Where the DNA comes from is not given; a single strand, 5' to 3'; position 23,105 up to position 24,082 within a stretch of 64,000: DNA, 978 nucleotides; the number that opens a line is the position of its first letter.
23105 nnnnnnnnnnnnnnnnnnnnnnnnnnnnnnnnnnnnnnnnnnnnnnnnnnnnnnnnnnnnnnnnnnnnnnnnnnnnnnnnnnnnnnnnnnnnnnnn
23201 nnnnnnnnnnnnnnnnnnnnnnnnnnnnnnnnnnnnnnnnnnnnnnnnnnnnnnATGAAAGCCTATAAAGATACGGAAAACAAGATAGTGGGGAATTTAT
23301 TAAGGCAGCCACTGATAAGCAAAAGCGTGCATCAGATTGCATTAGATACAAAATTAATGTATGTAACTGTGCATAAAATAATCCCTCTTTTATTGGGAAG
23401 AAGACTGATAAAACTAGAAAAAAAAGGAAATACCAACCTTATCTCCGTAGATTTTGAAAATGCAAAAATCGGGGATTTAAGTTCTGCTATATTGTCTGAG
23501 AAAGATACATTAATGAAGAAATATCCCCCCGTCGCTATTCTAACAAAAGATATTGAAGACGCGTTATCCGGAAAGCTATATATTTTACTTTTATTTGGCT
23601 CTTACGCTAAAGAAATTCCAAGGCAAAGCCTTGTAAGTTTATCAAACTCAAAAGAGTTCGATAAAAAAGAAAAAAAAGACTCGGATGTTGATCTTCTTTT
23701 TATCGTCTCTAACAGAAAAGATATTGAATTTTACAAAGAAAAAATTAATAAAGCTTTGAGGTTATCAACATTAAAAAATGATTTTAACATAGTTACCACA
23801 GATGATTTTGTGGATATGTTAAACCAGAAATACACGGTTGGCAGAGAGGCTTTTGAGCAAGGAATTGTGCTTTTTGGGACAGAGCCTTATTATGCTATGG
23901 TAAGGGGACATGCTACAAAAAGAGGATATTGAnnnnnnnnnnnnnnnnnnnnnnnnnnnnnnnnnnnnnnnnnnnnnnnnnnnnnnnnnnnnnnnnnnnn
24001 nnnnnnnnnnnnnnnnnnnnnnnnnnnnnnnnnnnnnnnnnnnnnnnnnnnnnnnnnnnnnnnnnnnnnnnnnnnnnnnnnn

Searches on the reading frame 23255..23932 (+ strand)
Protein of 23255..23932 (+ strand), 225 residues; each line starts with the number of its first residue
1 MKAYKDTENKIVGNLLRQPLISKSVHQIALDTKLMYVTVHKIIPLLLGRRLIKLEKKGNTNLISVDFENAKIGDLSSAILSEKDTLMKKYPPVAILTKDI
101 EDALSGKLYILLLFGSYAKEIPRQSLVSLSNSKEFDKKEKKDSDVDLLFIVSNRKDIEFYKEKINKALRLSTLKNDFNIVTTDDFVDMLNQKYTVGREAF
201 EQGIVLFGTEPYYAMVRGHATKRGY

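Call 5: search_protein_families(library=pfam, proteins=[window:23255-23932:+], max_evalue=1)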
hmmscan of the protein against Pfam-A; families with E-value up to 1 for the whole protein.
window:23255-23932:+ (225 aa): 3 families
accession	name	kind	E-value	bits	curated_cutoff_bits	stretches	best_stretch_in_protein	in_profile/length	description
PF18765.7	Polbeta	-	2.3e-06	28.1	26.9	1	108-209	13-90/93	Polymerase beta, Nucleotidyltransferase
PF01295.23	Adenylate_cycl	-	0.012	14.6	27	1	111-186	38-111/601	Adenylate cyclase, class-I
PF01909.29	NTP_transf_2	-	0.033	15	21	1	140-172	29-66/93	Nucleotidyltransferase domain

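Call 6: search_protein_families(library=ncbifam, proteins=[window:23255-23932:+], max_evalue=1)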
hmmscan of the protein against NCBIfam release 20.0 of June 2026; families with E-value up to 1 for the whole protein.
window:23255-23932:+ (225 aa): 3 families
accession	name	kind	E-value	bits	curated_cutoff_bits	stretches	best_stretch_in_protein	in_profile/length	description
NF047752.1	MntA_antitoxin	equivalog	0.00015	21.6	60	1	137-212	19-86/106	type VII toxin-antitoxin system MntA family adenylyltransferase antitoxin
NF006978.0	PRK09450.1-2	equivalog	0.00051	18.4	1035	1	98-192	254-345/841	class I adenylate cyclase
NF051895.1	anti_phage_HalB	equivalog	0.055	13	190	1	139-165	13-39/211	anti-phage Hailong system nucleotidyltransferase HalB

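Call 7: search_protein_families(library=padloc, proteins=[window:23255-23932:+], max_evalue=1)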
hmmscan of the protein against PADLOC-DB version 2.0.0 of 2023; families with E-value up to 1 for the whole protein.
window:23255-23932:+ (225 aa): 3 families
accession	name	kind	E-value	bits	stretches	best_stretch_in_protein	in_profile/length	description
PDLC04368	PDC-M05A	-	2.9e-05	22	1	5-120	12-119/201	-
PDLC04370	PDC-M05A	-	0.00087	17.2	1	22-121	30-120/194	-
PDLC04903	PDC-S09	-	0.0039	15.5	1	140-175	41-76/108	-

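Call 8: search_protein_families(library=phrogs, proteins=[window:23255-23932:+], max_evalue=1)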
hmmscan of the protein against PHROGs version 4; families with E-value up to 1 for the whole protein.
window:23255-23932:+ (225 aa): 2 families
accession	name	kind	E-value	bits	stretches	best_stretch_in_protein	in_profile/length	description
phrog_32546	-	unknown function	0.035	15.1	1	164-201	89-126/130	-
phrog_24902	-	unknown function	0.035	15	1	49-78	12-41/59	-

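Call 20: find_homologous_proteins(query=window:23255-23932:+)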
Query window:23255-23932:+ (225 aa): 114 proteins with E <= 0.001 among 589 candidates.
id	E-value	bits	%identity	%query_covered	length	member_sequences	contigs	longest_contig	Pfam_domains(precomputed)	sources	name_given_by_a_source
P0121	9.9e-139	478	100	100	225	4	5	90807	PF18765.8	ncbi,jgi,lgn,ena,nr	ncbi:MAG TPA: hypothetical protein VJH97_02935 [Candidatus Nanoarchaeia archaeon]|nr:hypothetical pr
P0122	2.8e-99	349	79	100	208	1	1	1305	PF18765.8,PF01909.30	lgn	-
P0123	9.1e-98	344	76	100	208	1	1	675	PF18765.8,PF01909.30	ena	-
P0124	6.7e-97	341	76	100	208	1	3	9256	PF18765.8,PF01909.30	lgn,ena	-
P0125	1.3e-96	340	76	100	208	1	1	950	PF18765.8,PF01909.30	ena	-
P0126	8.0e-96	337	76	100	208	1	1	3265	PF18765.8,PF01909.30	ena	-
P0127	5.5e-94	331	74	100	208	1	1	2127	PF18765.8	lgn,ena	-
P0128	5.7e-94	331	74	100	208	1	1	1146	PF18765.8,PF01909.30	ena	-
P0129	8.7e-94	331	75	98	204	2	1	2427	PF18765.8,PF01909.30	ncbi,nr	ncbi:MAG: nucleotidyltransferase domain-containing protein, partial [Nanoarchaeota archaeon]|nr:nucl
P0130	2.4e-93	329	72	100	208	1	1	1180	PF18765.8,PF01909.30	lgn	-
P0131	4.1e-93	329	73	100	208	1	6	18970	PF18765.8,PF01909.30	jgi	-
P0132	7.4e-93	328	74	100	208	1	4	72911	PF18765.8,PF01909.30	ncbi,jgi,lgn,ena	-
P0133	4.3e-92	325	71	100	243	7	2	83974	PF18765.8,PF01909.30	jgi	-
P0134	8.9e-91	321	70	100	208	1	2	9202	PF18765.8,PF01909.30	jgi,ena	-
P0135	1.4e-90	320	71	100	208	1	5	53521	PF18765.8,PF01909.30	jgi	jgi:predicted nucleotidyltransferase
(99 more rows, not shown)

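Call 68: search_protein_families(library=pfam, alignment_id=A2, max_evalue=0.01)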
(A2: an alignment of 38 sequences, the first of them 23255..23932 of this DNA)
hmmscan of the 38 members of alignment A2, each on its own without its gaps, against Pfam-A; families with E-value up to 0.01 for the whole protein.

A. member 1, window:23255-23932:+ (225 aa): 1 family
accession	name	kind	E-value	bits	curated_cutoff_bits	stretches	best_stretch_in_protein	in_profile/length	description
PF18765.7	Polbeta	-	2.3e-06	28.1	26.9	1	108-209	13-90/93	Polymerase beta, Nucleotidyltransferase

B. families by the number of members that match (of 38 scanned): 15 families
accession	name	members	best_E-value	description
PF18765.7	Polbeta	38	2.9e-11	Polymerase beta, Nucleotidyltransferase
PF01909.29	NTP_transf_2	37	6.1e-11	Nucleotidyltransferase domain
PF22600.2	MTPAP-like_central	32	5.1e-06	Poly(A) RNA polymerase, mitochondrial-like, central palm domain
PF03965.22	Penicillinase_R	13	9.5e-05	Penicillinase repressor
PF25212.1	HVO_A0114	6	5.7e-09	HVO_A0114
PF01978.25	TrmB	2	0.00028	Sugar-specific transcriptional regulator TrmB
PF03445.19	DUF294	2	0.0039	Putative nucleotidyltransferase DUF294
PF12633.13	Adenyl_cycl_N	1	0.0014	Adenylate cyclase NT domain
PF03880.21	DbpA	1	0.003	DbpA RNA binding domain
PF10620.15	MdcG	1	0.0038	Phosphoribosyl-dephospho-CoA transferase MdcG C-terminal domain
PF14947.12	HTH_45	1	0.0069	Winged helix-turn-helix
PF00439.30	Bromodomain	1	0.0077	Bromodomain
PF14394.12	DUF4423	1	0.0078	Domain of unknown function (DUF4423)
PF12339.13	DNAJ_related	1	0.0083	DNA-J related protein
PF12802.13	MarR_2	1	0.009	MarR family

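Call 72: predict_structure(alignment_id=A2)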
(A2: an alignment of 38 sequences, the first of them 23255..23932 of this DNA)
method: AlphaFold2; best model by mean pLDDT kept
length: 225 residues; sequences in the alignment: 38
mean_pLDDT: 88.5   pTM: 0.84
mean pLDDT of the five models: 88.5, 88.5, 87.9, 87.2, 86.2
residues with pLDDT >= 90: 177; 70-90: 21; 50-70: 7; < 50: 20
segments of 3 or more residues with pLDDT < 50: 122-139
pLDDT, mean of each block of 10 residues (from residue 1): 80 95 96 96 97 94 97 97 94 93 95 86 45 43 82 95 91 91 96 94 96 97 88
secondary structure, 60 per line:
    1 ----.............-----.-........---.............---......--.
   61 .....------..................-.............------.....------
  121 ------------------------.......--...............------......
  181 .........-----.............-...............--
elements in order: H5-17 H25-32 H36-48 E52-57 E60-65 H72-89 H91-103 E110-114 E145-151 H154-168 E175-181 H182-189 H195-202 E203-207 H209-223

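Call 74: search_solved_structures(query=A2, max_evalue=0.01)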
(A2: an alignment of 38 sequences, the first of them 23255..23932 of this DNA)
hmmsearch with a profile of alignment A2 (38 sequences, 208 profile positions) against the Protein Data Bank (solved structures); distinct sequences matched with E-value up to 0.01: 8.
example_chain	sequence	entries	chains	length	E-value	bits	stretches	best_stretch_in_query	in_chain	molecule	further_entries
9xbd_E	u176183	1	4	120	1.3e-06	31.5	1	91-170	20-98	Nucleotidyltransferase domain-containing protein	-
5yep_A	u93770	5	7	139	0.00023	24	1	88-172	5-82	Toxin-antitoxin system antidote Mnt family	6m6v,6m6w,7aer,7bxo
9dbh_A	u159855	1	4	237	0.00046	23.1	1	109-137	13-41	HalB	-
9dbj_A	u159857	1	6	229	0.00047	23.1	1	109-137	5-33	HalB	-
2rff_A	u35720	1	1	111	0.00051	22.9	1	91-155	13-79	Putative nucleotidyltransferase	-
1no5_A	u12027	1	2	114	0.00074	22.4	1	98-178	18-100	Hypothetical protein HI0073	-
6sxj_A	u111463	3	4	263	0.0036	20.1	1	83-146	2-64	Streptomycin 3''-adenylyltransferase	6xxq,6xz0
7uy4_A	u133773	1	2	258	0.008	19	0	95-162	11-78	Aminoglycoside (3'') (9) adenylyltransferase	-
